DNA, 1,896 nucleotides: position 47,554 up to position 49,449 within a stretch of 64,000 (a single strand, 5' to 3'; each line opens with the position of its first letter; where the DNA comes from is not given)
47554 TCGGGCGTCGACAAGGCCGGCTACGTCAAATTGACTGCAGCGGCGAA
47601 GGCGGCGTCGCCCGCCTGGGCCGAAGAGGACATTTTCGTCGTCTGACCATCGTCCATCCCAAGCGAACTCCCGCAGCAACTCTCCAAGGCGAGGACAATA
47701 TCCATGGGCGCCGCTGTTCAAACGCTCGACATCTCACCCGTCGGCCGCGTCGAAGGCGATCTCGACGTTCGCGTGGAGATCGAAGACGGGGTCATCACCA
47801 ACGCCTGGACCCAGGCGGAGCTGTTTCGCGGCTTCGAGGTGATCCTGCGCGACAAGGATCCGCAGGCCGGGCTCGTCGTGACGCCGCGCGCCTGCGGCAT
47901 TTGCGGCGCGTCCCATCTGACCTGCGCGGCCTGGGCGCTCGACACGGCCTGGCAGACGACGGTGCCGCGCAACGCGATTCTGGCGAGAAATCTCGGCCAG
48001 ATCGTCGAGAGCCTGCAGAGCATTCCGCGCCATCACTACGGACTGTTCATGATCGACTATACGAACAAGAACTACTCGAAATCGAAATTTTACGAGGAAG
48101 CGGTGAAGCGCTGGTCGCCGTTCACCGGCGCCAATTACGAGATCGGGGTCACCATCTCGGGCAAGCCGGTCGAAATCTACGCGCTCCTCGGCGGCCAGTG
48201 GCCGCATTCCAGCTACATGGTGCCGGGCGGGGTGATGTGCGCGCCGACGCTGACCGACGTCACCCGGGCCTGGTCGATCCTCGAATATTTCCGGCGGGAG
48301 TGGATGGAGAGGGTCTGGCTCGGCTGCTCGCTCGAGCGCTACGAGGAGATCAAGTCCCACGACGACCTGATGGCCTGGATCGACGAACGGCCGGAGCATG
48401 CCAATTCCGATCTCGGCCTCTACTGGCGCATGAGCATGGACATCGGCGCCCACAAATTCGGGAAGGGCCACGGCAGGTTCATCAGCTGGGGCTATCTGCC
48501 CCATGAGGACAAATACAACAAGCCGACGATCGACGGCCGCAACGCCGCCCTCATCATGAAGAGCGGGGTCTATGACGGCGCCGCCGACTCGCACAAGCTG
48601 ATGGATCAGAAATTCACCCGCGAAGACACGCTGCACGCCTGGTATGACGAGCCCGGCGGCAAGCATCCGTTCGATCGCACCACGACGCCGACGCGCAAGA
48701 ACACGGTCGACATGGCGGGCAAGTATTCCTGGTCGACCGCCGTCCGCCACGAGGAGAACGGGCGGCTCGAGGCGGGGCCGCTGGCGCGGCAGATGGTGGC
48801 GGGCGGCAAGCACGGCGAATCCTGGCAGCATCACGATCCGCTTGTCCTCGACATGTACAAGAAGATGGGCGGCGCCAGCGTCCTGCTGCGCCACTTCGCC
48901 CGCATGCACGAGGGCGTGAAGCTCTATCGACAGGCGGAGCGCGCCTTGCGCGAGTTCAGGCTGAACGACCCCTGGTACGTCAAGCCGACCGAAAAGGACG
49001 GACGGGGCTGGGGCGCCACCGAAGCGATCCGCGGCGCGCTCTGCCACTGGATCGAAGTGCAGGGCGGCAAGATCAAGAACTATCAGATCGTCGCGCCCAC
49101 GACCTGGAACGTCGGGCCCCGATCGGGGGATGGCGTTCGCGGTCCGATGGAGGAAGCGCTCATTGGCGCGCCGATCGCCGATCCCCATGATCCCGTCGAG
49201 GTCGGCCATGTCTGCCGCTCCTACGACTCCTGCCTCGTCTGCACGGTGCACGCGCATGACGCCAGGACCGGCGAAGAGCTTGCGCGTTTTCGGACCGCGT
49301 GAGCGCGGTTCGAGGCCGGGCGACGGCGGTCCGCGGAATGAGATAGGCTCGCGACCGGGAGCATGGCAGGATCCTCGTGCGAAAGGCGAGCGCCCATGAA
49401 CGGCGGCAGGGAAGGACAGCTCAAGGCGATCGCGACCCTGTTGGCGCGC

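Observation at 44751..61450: Self-contained sigma-54-controlled Huc/cyanobacterial-type (group 2a-like) [NiFe]-hydrogenase locus with many unassigned partner genes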

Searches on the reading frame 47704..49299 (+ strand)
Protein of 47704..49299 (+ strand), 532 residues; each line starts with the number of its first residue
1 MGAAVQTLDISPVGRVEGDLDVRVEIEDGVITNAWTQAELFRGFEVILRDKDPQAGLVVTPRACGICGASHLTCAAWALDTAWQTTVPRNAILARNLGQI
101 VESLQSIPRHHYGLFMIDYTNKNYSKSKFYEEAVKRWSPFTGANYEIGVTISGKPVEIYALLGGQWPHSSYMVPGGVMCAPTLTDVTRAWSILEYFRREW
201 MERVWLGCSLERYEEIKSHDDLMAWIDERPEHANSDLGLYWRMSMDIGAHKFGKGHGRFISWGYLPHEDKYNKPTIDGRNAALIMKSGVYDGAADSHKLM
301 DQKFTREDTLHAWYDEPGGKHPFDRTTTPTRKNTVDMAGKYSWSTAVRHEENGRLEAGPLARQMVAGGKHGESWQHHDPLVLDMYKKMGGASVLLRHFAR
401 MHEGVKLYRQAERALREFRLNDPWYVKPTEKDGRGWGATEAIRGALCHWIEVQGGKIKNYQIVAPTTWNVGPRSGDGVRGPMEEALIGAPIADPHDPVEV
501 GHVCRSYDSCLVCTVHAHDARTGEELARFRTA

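Call 8: search_protein_families(library=pfam, proteins=[window:47704-49299:+], max_evalue=0.01)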
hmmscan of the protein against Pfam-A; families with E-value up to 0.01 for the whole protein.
window:47704-49299:+ (532 aa): 1 family
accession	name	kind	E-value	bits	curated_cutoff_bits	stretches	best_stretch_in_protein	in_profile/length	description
PF00374.24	NiFeSe_Hases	-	2.1e-75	255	25.8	2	153-516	161-508/508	Nickel-dependent hydrogenase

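Call 10: search_solved_structures(query=window:47704-49299:+, max_evalue=0.00001, show_alignments=2)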
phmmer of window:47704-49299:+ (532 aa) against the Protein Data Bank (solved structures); distinct sequences matched with E-value up to 0.00001: 68 (the best 60 are shown).
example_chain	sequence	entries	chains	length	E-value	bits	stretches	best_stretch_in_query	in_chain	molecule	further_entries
7uus_A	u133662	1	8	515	3.2e-187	626.8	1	8-516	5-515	Hydrogenase-2, large subunit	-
7utd_A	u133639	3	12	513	3.7e-187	626.6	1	8-516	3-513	Hydrogenase-2, large subunit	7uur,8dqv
1frf_L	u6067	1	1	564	2.9e-61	210.9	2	300-529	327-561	[NI-FE] HYDROGENASE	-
4ud2_Q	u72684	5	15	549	8.4e-60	206.1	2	300-516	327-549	NICKEL-DEPENDENT HYDROGENASE LARGE SUBUNIT | PERIPLASMIC [NIFE] HYDROGENASE LARGE SUBUNIT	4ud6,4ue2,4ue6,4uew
1yrq_H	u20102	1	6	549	9.4e-60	205.9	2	300-516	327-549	Periplasmic [NiFe] hydrogenase large subunit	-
4ucq_Q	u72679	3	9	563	9.5e-60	205.9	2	300-516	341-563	NICKEL-DEPENDENT HYDROGENASE LARGE SUBUNIT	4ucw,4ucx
4urh_Q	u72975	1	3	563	1.1e-59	205.7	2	300-516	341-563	NICKEL-DEPENDENT HYDROGENASE LARGE SUBUNIT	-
1yqw_Q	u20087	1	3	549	1.3e-59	205.4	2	300-516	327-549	Periplasmic [NiFe] hydrogenase large subunit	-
3h3x_Q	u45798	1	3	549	1.4e-59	205.3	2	300-516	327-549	Periplasmic [NiFe] hydrogenase large subunit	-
4upe_Q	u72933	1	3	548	1.5e-59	205.2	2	300-516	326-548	NICKEL-DEPENDENT HYDROGENASE LARGE SUBUNIT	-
3cus_Q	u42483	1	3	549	1.6e-59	205.2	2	300-516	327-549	Periplasmic [NiFe] hydrogenase large subunit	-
3cur_H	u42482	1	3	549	2.5e-59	204.6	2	300-516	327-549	Periplasmic [NiFe] hydrogenase large subunit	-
4ueq_Q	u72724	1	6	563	3.5e-59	204.1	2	300-516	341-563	NICKEL-DEPENDENT HYDROGENASE LARGE SUBUNIT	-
4upv_Q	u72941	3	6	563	4.1e-59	203.8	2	300-516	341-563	NIFE-HYDROGENASE LARGE SUBUNIT | NICKEL-DEPENDENT HYDROGENASE LARGE SUBUNIT | PERIPLASMIC [NIFE] HYDROGENASE LARGE SUBUNIT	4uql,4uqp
4kl8_L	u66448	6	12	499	4.1e-57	197.2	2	253-516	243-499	Nickel-dependent hydrogenase large subunit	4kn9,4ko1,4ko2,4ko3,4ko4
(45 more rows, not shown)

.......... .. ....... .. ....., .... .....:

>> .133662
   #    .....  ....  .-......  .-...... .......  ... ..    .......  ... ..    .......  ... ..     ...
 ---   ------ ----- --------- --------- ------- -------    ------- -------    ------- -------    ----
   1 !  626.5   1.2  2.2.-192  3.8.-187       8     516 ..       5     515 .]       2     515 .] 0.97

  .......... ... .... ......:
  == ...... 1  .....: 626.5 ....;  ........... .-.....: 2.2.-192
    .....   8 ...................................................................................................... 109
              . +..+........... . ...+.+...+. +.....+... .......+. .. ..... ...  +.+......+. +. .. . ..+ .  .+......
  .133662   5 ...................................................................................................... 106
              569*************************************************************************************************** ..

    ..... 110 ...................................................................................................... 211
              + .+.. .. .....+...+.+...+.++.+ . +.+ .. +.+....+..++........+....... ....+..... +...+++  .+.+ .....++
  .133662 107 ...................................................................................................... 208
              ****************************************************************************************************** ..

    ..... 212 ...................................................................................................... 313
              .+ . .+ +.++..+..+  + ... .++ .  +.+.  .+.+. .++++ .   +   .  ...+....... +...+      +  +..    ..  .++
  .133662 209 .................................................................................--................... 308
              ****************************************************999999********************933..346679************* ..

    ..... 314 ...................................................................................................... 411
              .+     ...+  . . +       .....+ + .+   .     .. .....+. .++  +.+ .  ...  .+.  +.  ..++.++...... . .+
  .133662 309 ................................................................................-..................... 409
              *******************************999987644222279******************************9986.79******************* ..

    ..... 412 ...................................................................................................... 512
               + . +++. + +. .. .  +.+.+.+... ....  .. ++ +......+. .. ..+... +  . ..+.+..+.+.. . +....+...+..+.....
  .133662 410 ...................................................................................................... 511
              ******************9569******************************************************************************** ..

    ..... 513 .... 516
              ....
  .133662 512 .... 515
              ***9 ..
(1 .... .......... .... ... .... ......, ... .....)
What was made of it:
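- On Group 2a (Huc / cyanobacterial-type) [NiFe]-hydrogenase: 627 bits against HucL and at most 211 bits against any other PDB hydrogenase (call 10).
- Checked: The mature Huc chain in the PDB ends at the aligned His (call 10).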

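Call 19: find_related_loci(query=window:47704-49299:+, collection=genome_contigs, flank=10000)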
Query window:47704-49299:+ (532 aa) in genome_contigs; peptide patterns used: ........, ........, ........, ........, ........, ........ (x = any residue, [..] = any of these).
320 stretches matched a pattern; 307 encode a relative of the query (tblastn E <= 1e-3); the best 80 are kept; 80 distinct loci.
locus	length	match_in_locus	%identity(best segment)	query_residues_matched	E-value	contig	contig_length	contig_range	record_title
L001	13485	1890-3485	91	1-532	0e+0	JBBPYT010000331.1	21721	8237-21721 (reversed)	MAG: Hyphomicrobiales bacterium isolate bin.208 bin.208_S3Ck141_617758_length_21721_cov_14.0000, whole genome shotgun se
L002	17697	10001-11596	88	1-532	0e+0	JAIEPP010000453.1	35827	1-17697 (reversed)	MAG: Xanthobacteraceae bacterium isolate co.spades.DASTOOL.2.5kb_020 c_000000441393, whole genome shotgun sequence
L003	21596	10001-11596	88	1-532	0e+0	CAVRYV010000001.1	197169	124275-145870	MAG: uncultured proteobacterium isolate MFD00964.bin.1.303 genome assembly, contig: contig_104465, whole genome shotgun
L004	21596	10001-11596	88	1-532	0e+0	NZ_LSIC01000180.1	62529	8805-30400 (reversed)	Bradyrhizobium sp. CCH5-F6 CCH5-F6_contig180, whole genome shotgun sequence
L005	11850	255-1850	88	1-532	0e+0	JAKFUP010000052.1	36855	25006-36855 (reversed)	MAG: Hyphomicrobiales bacterium isolate D1_Bin_34 D1_0000907, whole genome shotgun sequence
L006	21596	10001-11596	88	1-532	0e+0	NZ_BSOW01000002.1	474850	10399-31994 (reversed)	Bradyrhizobium iriomotense strain NBRC 102520 sequence002, whole genome shotgun sequence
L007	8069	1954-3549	88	1-532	0e+0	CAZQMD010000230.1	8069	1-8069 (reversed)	MAG TPA_asm: uncultured Afipia sp. isolate binchicken_co77_10 genome assembly, contig: NODE_9861_length_8069_cov_4.87259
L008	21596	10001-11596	87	1-532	0e+0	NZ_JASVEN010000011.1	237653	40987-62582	Bradyrhizobium sp. U531 GJHLNKJI_11, whole genome shotgun sequence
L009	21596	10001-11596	87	1-532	0e+0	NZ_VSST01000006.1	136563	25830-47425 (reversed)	Bradyrhizobium canariense strain BTA-1 BTA-1_S1_R1_contig_6, whole genome shotgun sequence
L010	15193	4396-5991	87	1-532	0e+0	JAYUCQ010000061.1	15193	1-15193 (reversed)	MAG: Hyphomicrobium sp. isolate GFS_6992 GFS_6992_60, whole genome shotgun sequence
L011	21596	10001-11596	88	1-532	0e+0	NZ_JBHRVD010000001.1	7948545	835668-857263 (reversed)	Mesorhizobium cantuariense strain ICMP 19515 tig00000001, whole genome shotgun sequence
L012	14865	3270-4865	88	1-532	0e+0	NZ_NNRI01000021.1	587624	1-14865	Mesorhizobium sophorae strain ICMP 19535 contig21, whole genome shotgun sequence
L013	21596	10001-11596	88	1-532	0e+0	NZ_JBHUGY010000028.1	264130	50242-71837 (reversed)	Mesorhizobium calcicola strain ICMP 19560 contig_38, whole genome shotgun sequence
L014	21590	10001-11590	88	3-532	0e+0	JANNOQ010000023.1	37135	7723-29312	MAG: Rhodomicrobium sp. isolate SOY_34_metabat_306 SOY_34_k141_3414227, whole genome shotgun sequence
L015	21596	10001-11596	88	1-532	0e+0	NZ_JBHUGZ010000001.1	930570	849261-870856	Mesorhizobium newzealandense strain ICMP 19545 contig_1, whole genome shotgun sequence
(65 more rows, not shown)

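Call 23: search_protein_families(library=ncbifam, proteins=[window:47704-49299:+], max_evalue=0.01)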
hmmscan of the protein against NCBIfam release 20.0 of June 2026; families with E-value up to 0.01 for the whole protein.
window:47704-49299:+ (532 aa): 8 families
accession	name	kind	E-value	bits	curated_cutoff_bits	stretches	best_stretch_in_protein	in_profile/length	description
NF033181.1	NiFeSe_hydrog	equivalog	1.7e-93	314.2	600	2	250-524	249-503/507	nickel-dependent hydrogenase large subunit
NF045518.1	H2_NiFeSe_large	exception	1.5e-78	264.7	780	2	250-520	221-484/485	NiFeSe hydrogenase large subunit HysA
NF007778.0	PRK10467.1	equivalog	4.6e-58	196.9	969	2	253-526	276-561/567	hydrogenase 2 large subunit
NF007550.0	PRK10170.1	equivalog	3.8e-41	141.2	1101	2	298-520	338-586/597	Ni/Fe-hydrogenase large subunit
TIGR03295.1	frhA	equivalog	3.2e-28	98.8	392.5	2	6-144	3-140/412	coenzyme F420 hydrogenase subunit alpha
NF040832.1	sulfhyd_HydA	equivalog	3.3e-13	49.5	880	2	431-517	341-423/426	NADPH-dependent hydrogenase/sulfhydrogenase 1 subunit alpha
NF040828.1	sulfhyd_ShyA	equivalog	4.6e-13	48.8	700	2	9-183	4-170/415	NAD(P)-dependent hydrogenase/sulfhydrogenase 2 subunit alpha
NF041785.2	VhuA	equivalog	9e-12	44.3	800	1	8-119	4-116/418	F420-non-reducing hydrogenase Vhu subunit A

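Call 33: search_dna_similar(query=window:47704-49299:+, collection=plasmids, mode=protein, max_evalue=1e-50, max_rows=40)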
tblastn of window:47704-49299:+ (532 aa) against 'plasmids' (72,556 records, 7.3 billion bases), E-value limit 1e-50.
Records with a match: 37; places in all: 44; records where one place covers at least 80% of the query: 37.
Best place of each record, by identity: 80-90% 9; 60-80% 3; <60% 25.
By first word of the organism name: Bradyrhizobium 8; Azospirillum 5; Cupriavidus 3; Variovorax 2; Rhizobium 2; Afipia 2; Mesorhizobium 1; Sphingopyxis 1; Novosphingobium 1; Octadecabacter 1; and 11 more.
By predicted mobility (MOB-suite, as given by PLSDB): non-mobilizable 15; mobilizable 12; conjugative 10.
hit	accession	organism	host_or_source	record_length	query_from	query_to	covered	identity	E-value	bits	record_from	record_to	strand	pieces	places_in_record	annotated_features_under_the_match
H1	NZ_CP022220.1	Bradyrhizobium guangxiense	peanut,cell culture,roots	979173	1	532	100%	85.7%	0e+0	989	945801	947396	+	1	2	nickel-dependent hydrogenase large subunit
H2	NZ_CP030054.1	Bradyrhizobium guangzhouense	Arachis hypogaea,Microbe,nodule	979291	1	532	100%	85.7%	0e+0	989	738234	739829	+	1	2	nickel-dependent hydrogenase large subunit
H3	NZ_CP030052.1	Bradyrhizobium guangdongense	peanut,cell culture,roots of peanut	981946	1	532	100%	85.7%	0e+0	989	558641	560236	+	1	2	nickel-dependent hydrogenase large subunit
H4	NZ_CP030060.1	Bradyrhizobium sp. CCBAU 53351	Arachis hypogaea,Microbe,nodule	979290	1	532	100%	85.7%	0e+0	989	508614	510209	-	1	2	nickel-dependent hydrogenase large subunit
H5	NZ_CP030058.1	Bradyrhizobium guangdongense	Arachis hypogaea,Microbe,nodule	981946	1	532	100%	85.7%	0e+0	989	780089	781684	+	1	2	nickel-dependent hydrogenase large subunit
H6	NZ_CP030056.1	Bradyrhizobium sp. CCBAU 53340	Arachis hypogaea,Microbe,nodule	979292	1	532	100%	85.7%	0e+0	989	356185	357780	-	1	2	nickel-dependent hydrogenase large subunit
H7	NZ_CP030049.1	Bradyrhizobium sp. CCBAU 53338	Arachis hypogaea,Microbe,nodule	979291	1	532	100%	85.7%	0e+0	989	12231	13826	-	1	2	nickel-dependent hydrogenase large subunit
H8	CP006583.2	Mesorhizobium huakuii 7653R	Rice field soil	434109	1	532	100%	85.3%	0e+0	978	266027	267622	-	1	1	cytochrome-c3 hydrogenase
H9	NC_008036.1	Sphingopyxis alaskensis RB2256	-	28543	3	532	100%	80.8%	0e+0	928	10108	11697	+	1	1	nickel-dependent hydrogenase large subunit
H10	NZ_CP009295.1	Novosphingobium pentaromativorans US6-1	mud sediment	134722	3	532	100%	79.2%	0e+0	907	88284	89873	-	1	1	nickel-dependent hydrogenase large subunit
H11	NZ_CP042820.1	Octadecabacter sp. SW4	single isolate,polar sea water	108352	1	532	100%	78.6%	0e+0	899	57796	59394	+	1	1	nickel-dependent hydrogenase large subunit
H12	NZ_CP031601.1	Roseovarius indicus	pure culture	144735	1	532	100%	78.6%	0e+0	899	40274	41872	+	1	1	nickel-dependent hydrogenase large subunit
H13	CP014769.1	Hymenobacter psoromatis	Lichen,single cell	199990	3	530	99%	56.1%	0e+0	604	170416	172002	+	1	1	cytochrome-c3 hydrogenase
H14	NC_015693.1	Runella slithyformis DSM 19594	fresh water lake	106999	3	530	99%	55.2%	0e+0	612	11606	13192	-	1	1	nickel-dependent hydrogenase large subunit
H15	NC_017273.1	Thermus thermophilus SG0.5JP17-16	-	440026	6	529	98%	55.6%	0e+0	609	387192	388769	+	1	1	nickel-dependent hydrogenase large subunit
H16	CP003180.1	Sulfobacillus acidophilus DSM 10332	coal spoil heap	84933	8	531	98%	54.8%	0e+0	623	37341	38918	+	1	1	Cytochrome-c3 hydrogenase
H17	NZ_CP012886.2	Mycobacterium intracellulare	sputum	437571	8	529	98%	54.8%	0e+0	599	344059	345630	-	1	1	nickel-dependent hydrogenase large subunit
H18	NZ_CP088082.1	Ideonella dechloratans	Cell culture,Activated sludge, ...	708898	13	522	96%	37.4%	4e-89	306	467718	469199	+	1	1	nickel-dependent hydrogenase large subunit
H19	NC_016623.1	Azospirillum lipoferum 4B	-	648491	8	516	96%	36.7%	7e-78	274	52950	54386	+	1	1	nickel-dependent hydrogenase large subunit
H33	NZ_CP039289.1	Cupriavidus necator H16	single cell,sludge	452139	3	516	97%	33.5%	6e-74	263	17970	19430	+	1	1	nickel-dependent hydrogenase large subunit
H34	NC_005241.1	Cupriavidus necator H16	-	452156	3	516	97%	33.5%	6e-74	263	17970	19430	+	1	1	nickel-dependent hydrogenase large subunit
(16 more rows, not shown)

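Call 34: get_annotated_region(hit=H9, flank=14000)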
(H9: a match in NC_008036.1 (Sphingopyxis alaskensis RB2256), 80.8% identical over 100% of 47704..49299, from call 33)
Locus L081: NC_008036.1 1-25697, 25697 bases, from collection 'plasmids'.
description: Sphingopyxis alaskensis RB2256 F plasmid, complete sequence
organism: Sphingopyxis alaskensis RB2256 (NCBI taxid 317655)
taxonomy: Bacteria; Pseudomonadota; Alphaproteobacteria; Sphingomonadales; Sphingomonadaceae; Sphingopyxis; Sphingopyxis alaskensis; Sphingopyxis alaskensis RB2256
host: -; source: -; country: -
typing (MOB-suite, as given by PLSDB): mobilizable; relaxase MOBQ
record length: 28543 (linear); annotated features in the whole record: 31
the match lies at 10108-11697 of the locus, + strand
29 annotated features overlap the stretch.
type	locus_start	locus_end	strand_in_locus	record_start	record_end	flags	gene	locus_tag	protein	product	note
CDS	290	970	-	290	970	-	-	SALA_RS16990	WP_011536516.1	phytanoyl-CoA dioxygenase family protein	-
CDS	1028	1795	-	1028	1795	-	-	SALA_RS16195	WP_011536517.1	DUF6118 family protein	-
CDS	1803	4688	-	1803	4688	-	traA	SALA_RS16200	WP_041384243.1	Ti-type conjugative transfer relaxase TraA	-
CDS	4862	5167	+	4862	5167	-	-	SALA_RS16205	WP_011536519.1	conjugal transfer protein TraD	-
CDS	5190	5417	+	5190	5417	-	-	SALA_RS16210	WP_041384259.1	conjugal transfer protein TraD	-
CDS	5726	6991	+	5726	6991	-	-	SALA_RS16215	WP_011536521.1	DUF3422 domain-containing protein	-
CDS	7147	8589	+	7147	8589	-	-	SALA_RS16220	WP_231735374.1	sigma-54 dependent transcriptional regulator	GO:0006355 - regulation of DNA-templated transcription [Evidence IEA]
CDS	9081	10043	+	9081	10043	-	-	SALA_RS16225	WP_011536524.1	hydrogenase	-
CDS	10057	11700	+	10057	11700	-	-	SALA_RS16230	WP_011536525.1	nickel-dependent hydrogenase large subunit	-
CDS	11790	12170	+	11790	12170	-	-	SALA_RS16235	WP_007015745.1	hypothetical protein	-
CDS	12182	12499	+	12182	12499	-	-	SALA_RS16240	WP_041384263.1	hypothetical protein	-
CDS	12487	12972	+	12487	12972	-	-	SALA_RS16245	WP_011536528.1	hydrogenase maturation protease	-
CDS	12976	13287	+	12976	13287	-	-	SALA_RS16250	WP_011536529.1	hypothetical protein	-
CDS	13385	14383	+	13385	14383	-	-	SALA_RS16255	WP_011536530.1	hypothetical protein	-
CDS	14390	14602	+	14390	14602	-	-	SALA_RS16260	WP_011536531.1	hypothetical protein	-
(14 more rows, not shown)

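Call 35: get_annotated_region(hit=H17, flank=13000)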
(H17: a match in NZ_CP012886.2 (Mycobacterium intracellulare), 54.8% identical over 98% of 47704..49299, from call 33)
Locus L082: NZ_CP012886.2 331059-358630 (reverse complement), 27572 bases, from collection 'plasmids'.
description: Mycobacterium intracellulare subsp. chimaera strain AH16 plasmid unnamed1, complete sequence
organism: Mycobacterium intracellulare (NCBI taxid 222805)
taxonomy: Bacteria; Actinomycetota; Actinomycetes; Mycobacteriales; Mycobacteriaceae; Mycobacterium; Mycobacterium intracellulare
host: -; source: sputum; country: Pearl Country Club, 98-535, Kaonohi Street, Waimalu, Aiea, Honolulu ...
typing (MOB-suite, as given by PLSDB): mobilizable; relaxase MOBP
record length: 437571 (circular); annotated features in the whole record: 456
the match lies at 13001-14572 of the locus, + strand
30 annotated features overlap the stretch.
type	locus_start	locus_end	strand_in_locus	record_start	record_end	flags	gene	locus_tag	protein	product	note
CDS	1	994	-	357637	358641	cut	-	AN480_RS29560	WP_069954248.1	HAD-IIA family hydrolase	GO:0008152 - metabolic process [Evidence IEA]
CDS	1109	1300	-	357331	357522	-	-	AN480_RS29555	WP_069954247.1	hypothetical protein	-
CDS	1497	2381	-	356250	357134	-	-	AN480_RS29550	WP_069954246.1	phosphoribulokinase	GO:0005975 - carbohydrate metabolic process [Evidence IEA]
CDS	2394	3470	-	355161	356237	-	-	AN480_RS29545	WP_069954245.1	class 1 fructose-bisphosphatase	GO:0005975 - carbohydrate metabolic process [Evidence IEA]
CDS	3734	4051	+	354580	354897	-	-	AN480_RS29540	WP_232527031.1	response regulator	-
CDS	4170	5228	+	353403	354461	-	-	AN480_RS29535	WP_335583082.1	class I fructose-bisphosphate aldolase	GO:0006096 - glycolytic process [Evidence IEA]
CDS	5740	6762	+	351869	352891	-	gap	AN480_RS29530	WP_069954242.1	type I glyceraldehyde-3-phosphate dehydrogenase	GO:0006094 - gluconeogenesis [Evidence IEA]; GO:0019682 - glyceraldehyde-3-phosphate metabolic process [Evidence IEA]; ...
CDS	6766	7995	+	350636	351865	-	-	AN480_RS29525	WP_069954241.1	phosphoglycerate kinase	GO:0006096 - glycolytic process [Evidence IEA]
CDS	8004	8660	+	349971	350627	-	-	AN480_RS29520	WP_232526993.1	alpha/beta hydrolase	-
CDS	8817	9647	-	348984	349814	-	hypB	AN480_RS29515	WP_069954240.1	hydrogenase nickel incorporation protein HypB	GO:0036211 - protein modification process [Evidence IEA]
CDS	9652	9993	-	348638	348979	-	-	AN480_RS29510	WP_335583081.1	hydrogenase maturation nickel metallochaperone HypA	-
CDS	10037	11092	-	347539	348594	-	-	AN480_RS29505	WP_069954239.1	AraC family transcriptional regulator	-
CDS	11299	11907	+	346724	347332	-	-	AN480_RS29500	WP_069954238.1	DUF1641 domain-containing protein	-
CDS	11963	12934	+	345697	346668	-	-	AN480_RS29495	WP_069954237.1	hydrogenase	-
CDS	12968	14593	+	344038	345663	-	-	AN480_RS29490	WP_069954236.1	nickel-dependent hydrogenase large subunit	-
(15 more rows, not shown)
